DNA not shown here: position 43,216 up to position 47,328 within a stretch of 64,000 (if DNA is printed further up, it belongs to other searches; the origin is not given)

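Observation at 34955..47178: Locus of oversized, highly divergent alpha-glucan enzymes lacking the canonical glg genes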

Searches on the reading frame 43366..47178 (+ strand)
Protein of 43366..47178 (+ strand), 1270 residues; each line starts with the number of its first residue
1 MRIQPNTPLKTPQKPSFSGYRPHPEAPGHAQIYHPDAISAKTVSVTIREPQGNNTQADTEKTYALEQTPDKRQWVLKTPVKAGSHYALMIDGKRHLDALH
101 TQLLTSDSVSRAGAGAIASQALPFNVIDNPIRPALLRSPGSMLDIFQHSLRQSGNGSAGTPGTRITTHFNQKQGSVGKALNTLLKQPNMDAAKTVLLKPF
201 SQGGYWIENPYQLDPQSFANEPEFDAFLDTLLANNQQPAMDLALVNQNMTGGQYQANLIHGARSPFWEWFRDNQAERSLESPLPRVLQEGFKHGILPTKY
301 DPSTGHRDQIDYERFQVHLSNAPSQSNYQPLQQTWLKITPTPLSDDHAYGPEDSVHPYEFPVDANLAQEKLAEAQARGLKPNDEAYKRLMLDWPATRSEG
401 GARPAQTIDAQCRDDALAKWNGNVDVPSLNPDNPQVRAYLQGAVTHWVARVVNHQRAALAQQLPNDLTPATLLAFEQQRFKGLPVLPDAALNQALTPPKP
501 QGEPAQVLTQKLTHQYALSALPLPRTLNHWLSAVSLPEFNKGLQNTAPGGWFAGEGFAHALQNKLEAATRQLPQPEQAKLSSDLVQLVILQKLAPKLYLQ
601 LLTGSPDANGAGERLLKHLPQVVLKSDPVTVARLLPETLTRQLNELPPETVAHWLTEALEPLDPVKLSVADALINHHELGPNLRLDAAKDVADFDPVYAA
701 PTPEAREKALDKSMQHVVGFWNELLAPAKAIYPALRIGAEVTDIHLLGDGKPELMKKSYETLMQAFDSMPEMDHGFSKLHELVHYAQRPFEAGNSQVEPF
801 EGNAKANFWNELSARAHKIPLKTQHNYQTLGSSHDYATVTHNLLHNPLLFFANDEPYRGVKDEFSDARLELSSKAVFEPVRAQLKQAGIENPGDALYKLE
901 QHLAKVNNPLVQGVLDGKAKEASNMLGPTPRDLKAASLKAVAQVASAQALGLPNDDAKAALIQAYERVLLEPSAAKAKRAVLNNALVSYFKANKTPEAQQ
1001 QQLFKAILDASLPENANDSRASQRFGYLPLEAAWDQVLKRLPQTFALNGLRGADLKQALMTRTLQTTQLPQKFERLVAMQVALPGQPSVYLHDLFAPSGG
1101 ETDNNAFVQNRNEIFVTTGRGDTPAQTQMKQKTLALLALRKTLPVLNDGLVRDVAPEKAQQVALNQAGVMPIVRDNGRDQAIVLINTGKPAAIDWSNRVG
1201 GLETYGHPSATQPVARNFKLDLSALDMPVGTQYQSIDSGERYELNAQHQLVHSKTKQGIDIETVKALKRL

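Call 3: search_protein_families(library=pfam, proteins=[window:43366-47178:+], max_evalue=0.01)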
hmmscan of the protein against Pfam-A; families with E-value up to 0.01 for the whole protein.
window:43366-47178:+ (1270 aa): 0 families
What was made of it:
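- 43366..47178 (+): d: 1270-aa GH13 of neopullulanase/cyclomaltodextrinase type with large family-conserved insertions. CSR-I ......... lies at 44083-44109, CSR-II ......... at 45409-45435, CSR-III IGAEVTD at 45574-45594 and CSR-IV GSSHDY at 45856-45873. The window copy has no Pfam hit (call 3).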

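Call 11: search_solved_structures(query=window:43366-47178:+, max_evalue=1, show_alignments=2)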
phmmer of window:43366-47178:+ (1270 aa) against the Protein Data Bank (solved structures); distinct sequences matched with E-value up to 1: 3.
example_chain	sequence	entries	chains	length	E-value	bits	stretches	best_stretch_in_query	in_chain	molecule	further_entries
5ot1_A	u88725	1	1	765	0.01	16.8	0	416-456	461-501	Pullulanase type II, GH13 family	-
2z1k_A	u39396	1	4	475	0.033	15.1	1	419-482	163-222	(Neo)pullulanase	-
2wc7_A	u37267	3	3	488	0.15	12.9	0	419-452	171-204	ALPHA AMYLASE, CATALYTIC REGION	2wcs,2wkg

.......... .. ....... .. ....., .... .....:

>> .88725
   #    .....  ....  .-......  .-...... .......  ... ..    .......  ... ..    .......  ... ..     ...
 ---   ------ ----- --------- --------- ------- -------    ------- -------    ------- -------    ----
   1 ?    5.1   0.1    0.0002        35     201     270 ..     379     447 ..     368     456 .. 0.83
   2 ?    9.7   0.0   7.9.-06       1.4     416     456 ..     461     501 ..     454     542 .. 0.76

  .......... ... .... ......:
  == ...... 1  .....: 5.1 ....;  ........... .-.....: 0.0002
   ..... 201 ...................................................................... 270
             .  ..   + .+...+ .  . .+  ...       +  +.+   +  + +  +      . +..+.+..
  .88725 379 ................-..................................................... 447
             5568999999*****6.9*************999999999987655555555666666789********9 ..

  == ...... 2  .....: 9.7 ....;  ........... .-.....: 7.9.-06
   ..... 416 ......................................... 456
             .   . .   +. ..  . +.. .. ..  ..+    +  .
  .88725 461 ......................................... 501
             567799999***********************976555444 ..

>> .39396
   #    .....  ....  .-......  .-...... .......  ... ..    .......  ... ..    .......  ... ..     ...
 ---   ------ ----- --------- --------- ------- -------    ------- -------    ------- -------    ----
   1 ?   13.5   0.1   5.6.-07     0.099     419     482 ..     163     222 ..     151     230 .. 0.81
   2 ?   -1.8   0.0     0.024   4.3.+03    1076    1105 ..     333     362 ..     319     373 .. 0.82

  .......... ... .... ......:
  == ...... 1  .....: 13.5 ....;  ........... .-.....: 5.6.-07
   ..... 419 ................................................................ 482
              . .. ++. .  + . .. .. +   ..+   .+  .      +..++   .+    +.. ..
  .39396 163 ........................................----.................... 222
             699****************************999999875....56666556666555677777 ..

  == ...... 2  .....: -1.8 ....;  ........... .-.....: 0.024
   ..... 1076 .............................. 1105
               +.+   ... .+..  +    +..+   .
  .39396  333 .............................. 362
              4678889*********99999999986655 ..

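Call 17: find_homologous_proteins(query=window:43366-47178:+)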
Query window:43366-47178:+ (1270 aa): 3 proteins with E <= 0.001 among 8000 candidates.
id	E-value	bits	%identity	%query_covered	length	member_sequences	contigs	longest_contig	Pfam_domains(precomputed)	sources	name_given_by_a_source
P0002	0.0e+0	2881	100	100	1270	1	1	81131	-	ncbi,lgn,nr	ncbi:MAG: hypothetical protein VKJ06_03755 [Vampirovibrionales bacterium]|nr:hypothetical protein [V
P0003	0.0e+0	1157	47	99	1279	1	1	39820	-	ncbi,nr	ncbi:MAG: hypothetical protein VKK59_00055 [Vampirovibrionales bacterium]|nr:hypothetical protein [V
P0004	4.7e-46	175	25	90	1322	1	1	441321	-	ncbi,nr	ncbi:MAG: hypothetical protein QE263_00825 [Vampirovibrionales bacterium]|nr:hypothetical protein [V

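Call 18: find_encoding_contigs(protein=P0003, flank=10000, max_places=3)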
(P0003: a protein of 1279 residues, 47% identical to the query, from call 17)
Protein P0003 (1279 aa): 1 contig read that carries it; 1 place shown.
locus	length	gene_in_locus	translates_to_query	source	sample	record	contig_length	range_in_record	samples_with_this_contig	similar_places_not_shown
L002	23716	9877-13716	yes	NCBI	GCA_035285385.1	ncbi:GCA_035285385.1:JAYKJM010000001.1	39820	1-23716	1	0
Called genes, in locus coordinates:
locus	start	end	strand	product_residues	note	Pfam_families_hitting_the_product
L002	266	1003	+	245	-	PF12895:ANAPC3 (faint), PF07719:TPR_2 (faint)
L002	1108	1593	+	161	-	PF01467:CTP_transf_like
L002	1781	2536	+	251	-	-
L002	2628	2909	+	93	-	PF00216:Bac_DNA_binding, PF18291:HU-HIG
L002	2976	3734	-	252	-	PF00072:Response_reg, PF00486:Trans_reg_C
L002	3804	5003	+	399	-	PF00291:PALP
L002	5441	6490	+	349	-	PF01565:FAD_binding_4, PF02873:MurB_C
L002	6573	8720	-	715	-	PF00771:FHIPEP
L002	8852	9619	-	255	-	-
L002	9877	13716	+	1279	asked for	-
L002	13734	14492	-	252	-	PF01255:Prenyltransf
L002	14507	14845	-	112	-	PF11969:DcpS_C, PF01230:HIT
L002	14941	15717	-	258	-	PF20772:TACO1_YebC_N, PF01709:Transcrip_reg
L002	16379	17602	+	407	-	-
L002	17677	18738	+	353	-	PF00106:adh_short (faint), PF04321:RmlD_sub_bind, PF08659:KR, PF01073:3Beta_HSD, PF01370:Epimerase, PF02719:Polysacc_synt_2 (weak), PF07993:NAD_binding_4, PF16363:GDP_Man_Dehyd, +1 more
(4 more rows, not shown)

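Call 19: find_encoding_contigs(protein=P0004, flank=10000, max_places=3)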
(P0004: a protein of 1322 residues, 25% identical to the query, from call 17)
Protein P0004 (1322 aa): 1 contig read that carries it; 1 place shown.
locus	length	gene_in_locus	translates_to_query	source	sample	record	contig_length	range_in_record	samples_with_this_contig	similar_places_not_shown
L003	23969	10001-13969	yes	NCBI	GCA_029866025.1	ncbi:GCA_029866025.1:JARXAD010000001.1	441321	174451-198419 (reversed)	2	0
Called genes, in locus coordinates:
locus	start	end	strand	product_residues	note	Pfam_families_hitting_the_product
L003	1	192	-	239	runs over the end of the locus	PF00119:ATP-synt_A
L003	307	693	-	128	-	-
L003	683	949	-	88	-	PF09527:ATPase_gene1 (weak)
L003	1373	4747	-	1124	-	-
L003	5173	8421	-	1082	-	-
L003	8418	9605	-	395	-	-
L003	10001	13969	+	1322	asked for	-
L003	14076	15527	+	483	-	PF13347:MFS_2 (weak), PF07690:MFS_1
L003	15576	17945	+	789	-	PF08323:Glyco_transf_5 (weak), PF00534:Glycos_transf_1 (weak), PF13692:Glyco_trans_1_4 (weak)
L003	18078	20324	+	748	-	PF21226:MalQ_N, PF02446:Glyco_hydro_77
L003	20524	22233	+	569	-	PF00343:Phosphorylase (faint)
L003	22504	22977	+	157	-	-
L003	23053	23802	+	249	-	-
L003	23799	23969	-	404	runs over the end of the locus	PF05496:RuvB_N, PF07728:AAA_5, PF00004:AAA, PF17864:AAA_lid_4, PF05491:WHD_RuvB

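Call 23: search_solved_structures(query=A1, max_evalue=1, show_alignments=3)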
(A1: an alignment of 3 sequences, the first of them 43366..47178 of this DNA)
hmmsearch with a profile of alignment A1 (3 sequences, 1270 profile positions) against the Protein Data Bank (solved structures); distinct sequences matched with E-value up to 1: 30.
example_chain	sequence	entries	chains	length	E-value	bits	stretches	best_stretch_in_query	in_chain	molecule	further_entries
5ot1_A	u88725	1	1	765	1.1e-07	33.2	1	151-251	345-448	Pullulanase type II, GH13 family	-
2wc7_A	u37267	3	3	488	6.6e-07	30.5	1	172-252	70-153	ALPHA AMYLASE, CATALYTIC REGION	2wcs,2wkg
2z1k_A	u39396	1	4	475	2.2e-06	28.8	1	171-251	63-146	(Neo)pullulanase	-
7ehh_A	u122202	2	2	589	2.8e-05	25.1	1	155-254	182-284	alpha-glucosidase | alpha glucosidase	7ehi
7d9b_A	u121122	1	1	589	3e-05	25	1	155-253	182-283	Alpha-glycosidase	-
7d9c_A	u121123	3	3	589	3e-05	25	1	155-253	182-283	Alpha-glycosidase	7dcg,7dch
4aee_A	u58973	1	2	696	3.4e-05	24.9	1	119-252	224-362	ALPHA AMYLASE, CATALYTIC REGION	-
1ea9_C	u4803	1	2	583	4.2e-05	24.5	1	158-251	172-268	CYCLOMALTODEXTRINASE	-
1sma_A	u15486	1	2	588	0.00012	23.1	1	160-251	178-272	MALTOGENIC AMYLASE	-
1gvi_A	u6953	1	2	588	0.00015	22.7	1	160-251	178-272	MALTOGENIC AMYLASE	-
1j0h_A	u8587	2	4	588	0.00024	22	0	171-251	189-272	neopullulanase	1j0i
1j0j_A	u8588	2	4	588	0.00031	21.7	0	171-251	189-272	neopullulanase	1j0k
5m99_B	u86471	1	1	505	0.0008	20.3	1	157-262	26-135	Alpha-amylase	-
5m99_A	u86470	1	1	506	0.00081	20.3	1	157-262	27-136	Alpha-amylase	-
4aef_A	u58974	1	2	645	0.001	20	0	159-251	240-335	NEOPULLULANASE (ALPHA-AMYLASE II)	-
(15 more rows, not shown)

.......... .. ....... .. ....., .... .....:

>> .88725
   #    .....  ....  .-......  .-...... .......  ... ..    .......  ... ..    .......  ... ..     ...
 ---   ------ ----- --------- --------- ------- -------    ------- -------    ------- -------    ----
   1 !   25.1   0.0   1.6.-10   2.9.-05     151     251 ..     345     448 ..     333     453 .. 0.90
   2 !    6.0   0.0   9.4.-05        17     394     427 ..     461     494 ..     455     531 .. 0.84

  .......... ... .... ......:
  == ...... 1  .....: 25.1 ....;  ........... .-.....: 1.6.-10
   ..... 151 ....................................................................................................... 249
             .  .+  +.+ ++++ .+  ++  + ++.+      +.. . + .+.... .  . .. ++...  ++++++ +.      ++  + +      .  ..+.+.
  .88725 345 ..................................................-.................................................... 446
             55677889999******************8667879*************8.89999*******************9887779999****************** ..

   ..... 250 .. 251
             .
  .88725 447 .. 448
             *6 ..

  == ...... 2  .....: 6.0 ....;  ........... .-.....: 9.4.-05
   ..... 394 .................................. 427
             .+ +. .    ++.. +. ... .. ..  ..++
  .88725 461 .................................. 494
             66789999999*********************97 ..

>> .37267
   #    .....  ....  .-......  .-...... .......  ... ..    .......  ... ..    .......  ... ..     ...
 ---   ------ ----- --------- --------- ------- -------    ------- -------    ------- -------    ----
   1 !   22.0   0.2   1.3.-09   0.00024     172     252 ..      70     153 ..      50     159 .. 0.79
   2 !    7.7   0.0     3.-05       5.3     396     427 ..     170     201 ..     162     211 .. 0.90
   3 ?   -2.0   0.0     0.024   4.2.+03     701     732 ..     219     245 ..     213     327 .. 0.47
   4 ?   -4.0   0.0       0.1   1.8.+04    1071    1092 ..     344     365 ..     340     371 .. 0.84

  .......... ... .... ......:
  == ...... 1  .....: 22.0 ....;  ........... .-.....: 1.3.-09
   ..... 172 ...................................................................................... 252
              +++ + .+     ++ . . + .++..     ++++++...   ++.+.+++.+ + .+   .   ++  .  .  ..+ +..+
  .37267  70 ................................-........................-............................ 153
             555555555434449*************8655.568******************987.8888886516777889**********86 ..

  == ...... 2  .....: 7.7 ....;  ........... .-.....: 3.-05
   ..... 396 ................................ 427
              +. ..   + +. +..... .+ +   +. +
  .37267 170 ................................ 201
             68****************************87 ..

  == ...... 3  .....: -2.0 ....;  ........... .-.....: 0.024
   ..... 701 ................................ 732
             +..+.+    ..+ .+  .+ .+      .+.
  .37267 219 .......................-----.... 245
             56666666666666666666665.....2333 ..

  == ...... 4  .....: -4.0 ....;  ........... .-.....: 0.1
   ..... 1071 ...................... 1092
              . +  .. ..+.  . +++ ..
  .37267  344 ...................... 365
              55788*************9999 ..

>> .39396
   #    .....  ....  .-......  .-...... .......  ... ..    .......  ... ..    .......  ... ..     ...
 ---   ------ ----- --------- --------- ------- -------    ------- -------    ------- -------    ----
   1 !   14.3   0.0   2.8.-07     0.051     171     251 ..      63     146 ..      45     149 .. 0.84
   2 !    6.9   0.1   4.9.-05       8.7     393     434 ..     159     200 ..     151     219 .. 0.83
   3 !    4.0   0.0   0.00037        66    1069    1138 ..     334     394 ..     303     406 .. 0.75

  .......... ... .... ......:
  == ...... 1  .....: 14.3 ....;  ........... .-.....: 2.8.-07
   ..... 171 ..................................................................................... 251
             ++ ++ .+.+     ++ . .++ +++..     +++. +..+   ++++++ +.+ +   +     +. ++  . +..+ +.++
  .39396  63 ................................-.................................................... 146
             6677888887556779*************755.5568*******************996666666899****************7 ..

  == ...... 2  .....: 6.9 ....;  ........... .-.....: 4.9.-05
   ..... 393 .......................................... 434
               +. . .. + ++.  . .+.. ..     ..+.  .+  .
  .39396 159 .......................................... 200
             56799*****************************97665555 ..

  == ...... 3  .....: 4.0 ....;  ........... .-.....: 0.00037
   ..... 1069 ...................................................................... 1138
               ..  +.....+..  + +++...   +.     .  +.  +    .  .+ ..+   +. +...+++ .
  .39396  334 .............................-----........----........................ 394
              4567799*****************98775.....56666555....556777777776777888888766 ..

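Call 24: find_related_loci(query=A1, collection=genome_contigs, flank=10000)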
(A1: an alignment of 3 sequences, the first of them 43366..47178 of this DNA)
Query A1 (1270 aa) in genome_contigs; peptide patterns used: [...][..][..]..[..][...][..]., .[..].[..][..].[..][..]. (x = any residue, [..] = any of these).
153 stretches matched a pattern; 5 encode a relative of the query (tblastn E <= 1e-3); 5 distinct loci.
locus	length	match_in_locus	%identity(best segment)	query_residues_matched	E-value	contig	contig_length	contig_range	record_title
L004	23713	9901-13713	47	16-1270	0e+0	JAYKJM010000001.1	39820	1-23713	MAG: Vampirovibrionales bacterium isolate 982097 NODE_27172705, whole genome shotgun sequence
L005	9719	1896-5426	29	195-1244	4e-102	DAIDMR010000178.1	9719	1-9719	MAG TPA_asm: Vampirovibrio sp. isolate clean456 k141_501809, whole genome shotgun sequence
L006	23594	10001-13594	29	179-1251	3e-106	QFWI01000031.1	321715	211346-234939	MAG: Vampirovibrio chlorellavorus isolate Vc_AZ_2 Contig31, whole genome shotgun sequence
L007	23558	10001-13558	25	86-1234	2e-59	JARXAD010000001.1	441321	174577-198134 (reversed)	MAG: Vampirovibrionales bacterium isolate B02.bin.2 k141_499940, whole genome shotgun sequence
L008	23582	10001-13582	30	195-1261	8e-69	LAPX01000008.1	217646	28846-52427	Vampirovibrio chlorellavorus isolate NCIMB 11383 contig_8, whole genome shotgun sequence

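Call 47: search_protein_families(library=ncbifam, proteins=[window:43366-47178:+], max_evalue=0.01)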
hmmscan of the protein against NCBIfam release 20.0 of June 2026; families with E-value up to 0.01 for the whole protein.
window:43366-47178:+ (1270 aa): 0 families
